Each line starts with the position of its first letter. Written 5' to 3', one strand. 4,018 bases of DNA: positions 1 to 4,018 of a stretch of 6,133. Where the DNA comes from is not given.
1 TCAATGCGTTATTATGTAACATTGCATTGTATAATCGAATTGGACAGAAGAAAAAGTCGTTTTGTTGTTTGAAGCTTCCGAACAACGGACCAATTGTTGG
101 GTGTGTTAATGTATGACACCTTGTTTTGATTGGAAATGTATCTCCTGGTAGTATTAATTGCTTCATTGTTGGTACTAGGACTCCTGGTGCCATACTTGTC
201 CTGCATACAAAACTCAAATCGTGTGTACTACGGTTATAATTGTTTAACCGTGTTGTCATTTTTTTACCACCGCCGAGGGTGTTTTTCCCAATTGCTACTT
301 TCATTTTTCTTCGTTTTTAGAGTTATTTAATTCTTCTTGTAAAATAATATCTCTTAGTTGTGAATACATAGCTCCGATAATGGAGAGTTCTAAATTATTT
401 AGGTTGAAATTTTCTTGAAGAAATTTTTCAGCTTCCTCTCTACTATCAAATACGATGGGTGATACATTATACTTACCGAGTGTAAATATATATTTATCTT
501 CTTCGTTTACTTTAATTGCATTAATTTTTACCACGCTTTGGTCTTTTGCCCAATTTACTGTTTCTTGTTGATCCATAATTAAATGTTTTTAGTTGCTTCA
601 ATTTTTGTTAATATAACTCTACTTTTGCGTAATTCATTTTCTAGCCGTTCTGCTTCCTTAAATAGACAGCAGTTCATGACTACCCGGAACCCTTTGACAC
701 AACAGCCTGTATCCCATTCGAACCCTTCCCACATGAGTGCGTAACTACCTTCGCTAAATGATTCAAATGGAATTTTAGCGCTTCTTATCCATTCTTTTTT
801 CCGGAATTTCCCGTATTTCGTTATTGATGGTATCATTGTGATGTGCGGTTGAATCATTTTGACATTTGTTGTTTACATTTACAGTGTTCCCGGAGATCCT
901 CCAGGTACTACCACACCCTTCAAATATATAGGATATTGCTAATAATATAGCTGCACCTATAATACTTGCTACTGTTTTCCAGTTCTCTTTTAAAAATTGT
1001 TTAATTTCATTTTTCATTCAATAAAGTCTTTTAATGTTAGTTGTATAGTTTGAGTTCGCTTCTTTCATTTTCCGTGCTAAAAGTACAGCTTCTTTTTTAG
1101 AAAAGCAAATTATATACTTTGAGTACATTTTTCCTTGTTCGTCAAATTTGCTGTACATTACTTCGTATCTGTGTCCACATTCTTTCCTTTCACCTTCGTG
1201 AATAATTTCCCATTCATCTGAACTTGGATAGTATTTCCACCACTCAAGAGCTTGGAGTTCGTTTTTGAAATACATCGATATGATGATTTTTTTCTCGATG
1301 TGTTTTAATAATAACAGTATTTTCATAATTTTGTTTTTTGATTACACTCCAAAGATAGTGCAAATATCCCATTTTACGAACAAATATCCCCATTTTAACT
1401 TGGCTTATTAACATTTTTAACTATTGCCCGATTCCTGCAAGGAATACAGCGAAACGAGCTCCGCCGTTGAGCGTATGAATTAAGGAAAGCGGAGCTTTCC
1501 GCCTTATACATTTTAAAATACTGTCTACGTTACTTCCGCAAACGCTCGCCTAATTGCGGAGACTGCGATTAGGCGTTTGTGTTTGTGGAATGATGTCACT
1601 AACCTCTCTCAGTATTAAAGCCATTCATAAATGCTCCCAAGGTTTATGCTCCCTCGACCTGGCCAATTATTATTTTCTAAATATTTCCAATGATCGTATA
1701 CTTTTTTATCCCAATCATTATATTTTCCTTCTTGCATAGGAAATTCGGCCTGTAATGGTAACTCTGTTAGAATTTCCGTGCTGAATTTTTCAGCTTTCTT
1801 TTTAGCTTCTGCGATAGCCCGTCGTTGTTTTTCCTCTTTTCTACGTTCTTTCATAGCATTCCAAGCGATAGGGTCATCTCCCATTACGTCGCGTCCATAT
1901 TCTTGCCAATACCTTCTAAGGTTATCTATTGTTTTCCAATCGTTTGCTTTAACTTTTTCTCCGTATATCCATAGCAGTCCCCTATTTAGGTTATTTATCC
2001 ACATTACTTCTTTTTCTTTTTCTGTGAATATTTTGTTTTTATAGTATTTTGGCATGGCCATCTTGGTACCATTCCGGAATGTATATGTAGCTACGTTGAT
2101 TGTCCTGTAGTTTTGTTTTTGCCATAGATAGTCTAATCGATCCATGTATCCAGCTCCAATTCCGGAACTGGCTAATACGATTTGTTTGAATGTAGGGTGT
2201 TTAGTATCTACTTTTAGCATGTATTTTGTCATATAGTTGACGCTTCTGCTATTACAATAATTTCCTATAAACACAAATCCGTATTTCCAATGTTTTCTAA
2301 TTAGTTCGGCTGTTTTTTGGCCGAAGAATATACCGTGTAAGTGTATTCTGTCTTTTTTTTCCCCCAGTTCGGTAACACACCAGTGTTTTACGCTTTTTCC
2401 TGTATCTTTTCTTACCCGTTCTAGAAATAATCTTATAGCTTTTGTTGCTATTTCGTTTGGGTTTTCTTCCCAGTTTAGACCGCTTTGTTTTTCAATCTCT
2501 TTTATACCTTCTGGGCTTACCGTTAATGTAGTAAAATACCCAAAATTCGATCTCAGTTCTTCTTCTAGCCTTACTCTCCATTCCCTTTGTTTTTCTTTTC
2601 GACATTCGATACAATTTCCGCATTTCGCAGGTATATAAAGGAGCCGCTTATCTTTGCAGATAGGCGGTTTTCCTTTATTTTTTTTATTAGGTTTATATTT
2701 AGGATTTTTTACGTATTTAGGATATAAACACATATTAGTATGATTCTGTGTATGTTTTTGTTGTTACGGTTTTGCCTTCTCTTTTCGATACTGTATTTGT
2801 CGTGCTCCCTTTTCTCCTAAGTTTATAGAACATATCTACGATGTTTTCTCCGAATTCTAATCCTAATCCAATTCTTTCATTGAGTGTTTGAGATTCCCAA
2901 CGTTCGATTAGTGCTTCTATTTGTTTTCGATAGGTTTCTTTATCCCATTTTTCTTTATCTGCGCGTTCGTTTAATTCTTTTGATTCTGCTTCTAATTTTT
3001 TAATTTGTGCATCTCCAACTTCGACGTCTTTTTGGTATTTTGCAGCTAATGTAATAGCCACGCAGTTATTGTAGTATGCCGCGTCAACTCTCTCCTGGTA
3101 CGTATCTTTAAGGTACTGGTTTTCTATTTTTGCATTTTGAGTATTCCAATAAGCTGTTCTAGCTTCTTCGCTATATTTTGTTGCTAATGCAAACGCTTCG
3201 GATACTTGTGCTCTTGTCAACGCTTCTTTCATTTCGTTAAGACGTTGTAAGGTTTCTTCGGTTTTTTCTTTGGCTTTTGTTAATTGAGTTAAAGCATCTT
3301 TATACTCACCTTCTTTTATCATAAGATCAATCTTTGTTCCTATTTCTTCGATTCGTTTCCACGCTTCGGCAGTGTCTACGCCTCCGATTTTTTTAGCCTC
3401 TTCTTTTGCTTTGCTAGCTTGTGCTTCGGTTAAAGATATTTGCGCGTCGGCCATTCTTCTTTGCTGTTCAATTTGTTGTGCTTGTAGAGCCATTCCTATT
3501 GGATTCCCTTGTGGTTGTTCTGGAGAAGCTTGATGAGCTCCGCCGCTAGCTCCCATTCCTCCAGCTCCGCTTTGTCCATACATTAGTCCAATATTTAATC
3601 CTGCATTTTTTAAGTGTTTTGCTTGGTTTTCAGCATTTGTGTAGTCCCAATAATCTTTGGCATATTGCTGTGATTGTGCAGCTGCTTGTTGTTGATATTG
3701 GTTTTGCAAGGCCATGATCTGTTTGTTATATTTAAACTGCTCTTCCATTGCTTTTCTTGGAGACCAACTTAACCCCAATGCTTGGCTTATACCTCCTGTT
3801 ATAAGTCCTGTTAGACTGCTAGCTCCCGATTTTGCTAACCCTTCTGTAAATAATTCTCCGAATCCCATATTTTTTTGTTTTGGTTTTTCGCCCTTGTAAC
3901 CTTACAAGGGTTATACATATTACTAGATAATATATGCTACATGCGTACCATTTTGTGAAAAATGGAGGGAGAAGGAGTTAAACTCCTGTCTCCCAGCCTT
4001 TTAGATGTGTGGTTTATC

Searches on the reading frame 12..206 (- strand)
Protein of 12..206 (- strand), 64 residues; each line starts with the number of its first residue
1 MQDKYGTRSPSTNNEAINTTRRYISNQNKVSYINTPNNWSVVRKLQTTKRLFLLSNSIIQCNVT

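Call 5: search_protein_families(library=phrogs, proteins=[window:12-206:-], max_evalue=0.1)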
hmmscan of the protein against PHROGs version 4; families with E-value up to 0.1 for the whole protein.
window:12-206:- (64 aa): 0 families

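Call 6: search_protein_families(library=pfam, proteins=[window:12-206:-], max_evalue=0.1)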
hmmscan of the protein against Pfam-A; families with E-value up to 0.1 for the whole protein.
window:12-206:- (64 aa): 1 family
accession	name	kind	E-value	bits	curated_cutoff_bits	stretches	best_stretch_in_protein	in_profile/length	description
PF22364.1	VID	-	0.022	15.1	27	1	14-32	43-61/64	VirG insertion domain (VID)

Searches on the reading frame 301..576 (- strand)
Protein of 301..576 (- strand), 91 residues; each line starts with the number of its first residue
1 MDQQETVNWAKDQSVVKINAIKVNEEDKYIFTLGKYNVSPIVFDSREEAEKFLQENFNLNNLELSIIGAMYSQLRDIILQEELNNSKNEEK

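Call 5: search_protein_families(library=phrogs, proteins=[window:301-576:-], max_evalue=0.1)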
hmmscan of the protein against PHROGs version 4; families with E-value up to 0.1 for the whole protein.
window:301-576:- (91 aa): 2 families
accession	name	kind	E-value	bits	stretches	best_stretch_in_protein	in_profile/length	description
phrog_11035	-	unknown function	0.0066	17.8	1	11-62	13-66/85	-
phrog_4457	-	unknown function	0.08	14.1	0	37-89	5-56/75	-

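Call 6: search_protein_families(library=pfam, proteins=[window:301-576:-], max_evalue=0.1)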
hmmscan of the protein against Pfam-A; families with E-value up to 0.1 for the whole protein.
window:301-576:- (91 aa): 0 families

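Call 62: search_protein_families(library=ncbifam, proteins=[window:301-576:-], max_evalue=0.1)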
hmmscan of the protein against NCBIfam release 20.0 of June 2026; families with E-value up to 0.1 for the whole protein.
window:301-576:- (91 aa): 0 families

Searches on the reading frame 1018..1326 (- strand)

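Call 5: search_protein_families(library=phrogs, proteins=[window:1018-1326:-], max_evalue=0.1)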
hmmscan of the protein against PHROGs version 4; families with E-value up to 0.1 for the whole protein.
window:1018-1326:- (102 aa): 2 families
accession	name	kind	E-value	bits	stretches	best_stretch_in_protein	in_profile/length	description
phrog_11664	-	unknown function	0.026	15.8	0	11-31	32-52/66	-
phrog_12876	-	head and packaging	0.031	14.9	1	31-94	106-167/235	terminase large subunit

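Call 6: search_protein_families(library=pfam, proteins=[window:1018-1326:-], max_evalue=0.1)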
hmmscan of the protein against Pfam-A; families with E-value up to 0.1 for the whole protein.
window:1018-1326:- (102 aa): 0 families

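Call 62: search_protein_families(library=ncbifam, proteins=[window:1018-1326:-], max_evalue=0.1)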
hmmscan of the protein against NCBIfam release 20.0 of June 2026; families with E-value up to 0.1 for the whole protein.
window:1018-1326:- (102 aa): 0 families

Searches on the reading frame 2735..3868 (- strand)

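Call 5: search_protein_families(library=phrogs, proteins=[window:2735-3868:-], max_evalue=0.1)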
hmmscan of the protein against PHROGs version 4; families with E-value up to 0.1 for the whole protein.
window:2735-3868:- (377 aa): 2 families
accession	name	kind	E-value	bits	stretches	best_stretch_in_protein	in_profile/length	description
phrog_8689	-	tail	0.00096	19.9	1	44-297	29-265/327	pilot protein for DNA ejection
phrog_31272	-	tail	0.011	15.8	1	21-159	6-155/294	pilot protein for DNA ejection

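Call 6: search_protein_families(library=pfam, proteins=[window:2735-3868:-], max_evalue=0.1)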
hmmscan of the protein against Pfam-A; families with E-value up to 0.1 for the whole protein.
window:2735-3868:- (377 aa): 2 families
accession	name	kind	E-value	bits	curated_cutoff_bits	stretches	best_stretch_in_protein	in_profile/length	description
PF19556.4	PRTRC_E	-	0.0071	16.5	26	1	148-221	92-165/175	PRTRC system protein E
PF11358.13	DUF3158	-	0.047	13.7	27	0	123-165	106-148/156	Protein of unknown function (DUF3158)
